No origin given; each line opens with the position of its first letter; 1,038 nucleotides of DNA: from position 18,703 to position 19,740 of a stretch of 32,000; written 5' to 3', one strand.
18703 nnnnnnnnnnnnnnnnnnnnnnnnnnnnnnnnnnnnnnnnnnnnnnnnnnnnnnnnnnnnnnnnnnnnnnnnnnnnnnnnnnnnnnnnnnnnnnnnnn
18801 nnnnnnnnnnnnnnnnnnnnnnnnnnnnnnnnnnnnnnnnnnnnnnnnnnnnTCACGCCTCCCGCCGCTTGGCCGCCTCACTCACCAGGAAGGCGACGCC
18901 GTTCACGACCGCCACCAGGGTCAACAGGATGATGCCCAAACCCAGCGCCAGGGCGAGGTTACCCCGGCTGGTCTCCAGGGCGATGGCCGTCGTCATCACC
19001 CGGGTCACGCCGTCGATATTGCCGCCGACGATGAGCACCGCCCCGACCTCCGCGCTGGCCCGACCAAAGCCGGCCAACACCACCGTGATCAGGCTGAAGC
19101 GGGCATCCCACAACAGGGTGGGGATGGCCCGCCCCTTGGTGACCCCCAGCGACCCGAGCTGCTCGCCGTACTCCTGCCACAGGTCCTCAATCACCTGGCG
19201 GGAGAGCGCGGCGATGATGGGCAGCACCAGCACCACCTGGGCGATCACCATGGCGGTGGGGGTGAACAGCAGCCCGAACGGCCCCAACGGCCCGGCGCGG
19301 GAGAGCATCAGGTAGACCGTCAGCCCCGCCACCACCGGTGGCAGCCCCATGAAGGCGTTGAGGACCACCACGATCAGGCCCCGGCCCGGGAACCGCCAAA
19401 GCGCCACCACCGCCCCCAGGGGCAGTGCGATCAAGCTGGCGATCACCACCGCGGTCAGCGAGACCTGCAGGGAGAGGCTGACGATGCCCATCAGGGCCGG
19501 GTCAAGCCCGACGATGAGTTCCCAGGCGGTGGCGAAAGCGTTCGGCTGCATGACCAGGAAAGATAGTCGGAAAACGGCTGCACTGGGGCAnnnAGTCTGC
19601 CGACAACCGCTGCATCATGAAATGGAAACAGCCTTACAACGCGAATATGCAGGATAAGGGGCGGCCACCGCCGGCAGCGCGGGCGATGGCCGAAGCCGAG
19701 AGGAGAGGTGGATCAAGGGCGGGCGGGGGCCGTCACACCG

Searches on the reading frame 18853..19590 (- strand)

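Call 18: search_protein_families(library=pfam, proteins=[window:18853-19590:-])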
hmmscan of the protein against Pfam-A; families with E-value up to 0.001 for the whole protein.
window:18853-19590:- (245 aa): 0 families

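Call 46: search_protein_families(library=ncbifam, proteins=[window:18853-19590:-], max_evalue=0.001)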
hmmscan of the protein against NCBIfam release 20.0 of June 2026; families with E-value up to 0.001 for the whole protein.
window:18853-19590:- (245 aa): 12 families
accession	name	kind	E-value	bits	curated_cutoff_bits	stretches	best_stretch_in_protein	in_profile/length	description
NF038017.1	ABC_perm1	subfamily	2.6e-75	252.5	100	1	40-223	1-184/184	ABC transporter permease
NF041773.1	tung_perm_TupB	equivalog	1.7e-45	155.6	320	1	18-232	7-221/230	tungstate ABC transporter permease TupB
TIGR02141.1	modB_ABC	equivalog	2.6e-21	76.2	182.6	1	39-229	2-200/208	molybdate ABC transporter permease subunit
TIGR01581.1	Mo_ABC_porter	hypoth_equivalog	1.2e-19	70.7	210.3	1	30-228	16-221/225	ABC transporter permease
TIGR00969.1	3a0106s02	subfamily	2e-18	66.8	240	1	18-229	46-261/272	sulfate ABC transporter permease subunit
TIGR02140.1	permease_CysW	equivalog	4.9e-15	55.7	329.1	1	29-232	41-250/261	sulfate ABC transporter permease subunit CysW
TIGR02139.1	permease_CysT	equivalog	1e-13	51.5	246.1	1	17-228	34-250/265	sulfate ABC transporter permease subunit CysT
NF008208.0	PRK10971.1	equivalog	7.2e-13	48.6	415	1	8-211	31-241/277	sulfate/thiosulfate ABC transporter permease CysT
NF006939.0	PRK09421.1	equivalog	9.9e-13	48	262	1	30-242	5-222/230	molybdate ABC transporter permease subunit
NF008620.0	PRK11602.1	equivalog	7.9e-08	31.8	442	1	29-230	58-265/291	sulfate/thiosulfate ABC transporter permease CysW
NF040839.1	tungstate_WtpB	equivalog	1.3e-06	28.3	340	1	29-189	38-204/251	tungstate ABC transporter permease WtpB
NF043081.1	MMSYN1_0165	equivalog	0.00047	19.3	350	1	37-150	175-293/388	oligopeptide ABC transporter permease OppB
